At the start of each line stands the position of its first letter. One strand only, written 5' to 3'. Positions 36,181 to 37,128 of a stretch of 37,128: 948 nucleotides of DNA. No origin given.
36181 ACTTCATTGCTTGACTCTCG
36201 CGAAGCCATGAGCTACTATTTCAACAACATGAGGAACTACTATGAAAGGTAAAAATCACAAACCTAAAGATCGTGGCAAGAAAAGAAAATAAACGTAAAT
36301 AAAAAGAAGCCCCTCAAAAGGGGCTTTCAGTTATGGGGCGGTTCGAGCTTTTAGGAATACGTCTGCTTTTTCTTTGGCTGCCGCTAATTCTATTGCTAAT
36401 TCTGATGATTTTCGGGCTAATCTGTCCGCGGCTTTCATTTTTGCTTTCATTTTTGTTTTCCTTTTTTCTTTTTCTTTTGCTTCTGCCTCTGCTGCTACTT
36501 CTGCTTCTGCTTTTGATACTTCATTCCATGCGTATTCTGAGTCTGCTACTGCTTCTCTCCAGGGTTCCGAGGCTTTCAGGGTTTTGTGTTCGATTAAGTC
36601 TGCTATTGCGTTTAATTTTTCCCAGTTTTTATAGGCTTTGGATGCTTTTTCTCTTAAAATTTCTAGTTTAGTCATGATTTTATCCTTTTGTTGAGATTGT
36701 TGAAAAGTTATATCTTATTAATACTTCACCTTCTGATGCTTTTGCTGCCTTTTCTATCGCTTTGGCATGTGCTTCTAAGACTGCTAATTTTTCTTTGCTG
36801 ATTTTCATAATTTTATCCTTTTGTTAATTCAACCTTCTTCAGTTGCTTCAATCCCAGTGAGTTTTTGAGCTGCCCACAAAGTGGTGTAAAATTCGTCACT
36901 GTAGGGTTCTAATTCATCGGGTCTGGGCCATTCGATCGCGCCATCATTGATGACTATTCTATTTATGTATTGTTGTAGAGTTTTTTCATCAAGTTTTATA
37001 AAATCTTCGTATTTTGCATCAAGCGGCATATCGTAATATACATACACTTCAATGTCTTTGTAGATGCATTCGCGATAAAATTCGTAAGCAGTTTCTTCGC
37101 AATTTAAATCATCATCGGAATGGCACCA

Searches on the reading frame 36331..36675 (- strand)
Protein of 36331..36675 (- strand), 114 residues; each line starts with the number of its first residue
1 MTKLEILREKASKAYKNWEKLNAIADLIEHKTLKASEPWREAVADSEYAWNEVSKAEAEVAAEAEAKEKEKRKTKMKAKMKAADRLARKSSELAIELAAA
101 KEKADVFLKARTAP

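Call 40: search_protein_families(library=pfam, proteins=[window:36331-36675:-], max_evalue=0.1)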
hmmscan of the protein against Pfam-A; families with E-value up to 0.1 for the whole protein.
window:36331-36675:- (114 aa): 1 family
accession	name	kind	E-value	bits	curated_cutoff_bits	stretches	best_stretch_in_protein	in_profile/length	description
PF09007.17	EBP50_C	-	0.098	14.1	25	0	35-114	36-114/128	EBP50, C-terminal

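Call 41: search_protein_families(library=phrogs, proteins=[window:36331-36675:-], max_evalue=0.1)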
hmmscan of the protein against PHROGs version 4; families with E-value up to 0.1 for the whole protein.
window:36331-36675:- (114 aa): 0 families

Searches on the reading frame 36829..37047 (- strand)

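Call 40: search_protein_families(library=pfam, proteins=[window:36829-37047:-], max_evalue=0.1)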
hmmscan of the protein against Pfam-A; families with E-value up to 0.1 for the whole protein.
window:36829-37047:- (72 aa): 1 family
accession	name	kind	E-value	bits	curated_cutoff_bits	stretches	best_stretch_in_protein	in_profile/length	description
PF14287.11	DUF4368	-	0.0073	17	25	1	12-35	21-44/67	Domain of unknown function (DUF4368)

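Call 41: search_protein_families(library=phrogs, proteins=[window:36829-37047:-], max_evalue=0.1)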
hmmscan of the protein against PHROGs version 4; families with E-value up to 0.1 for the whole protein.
window:36829-37047:- (72 aa): 0 families
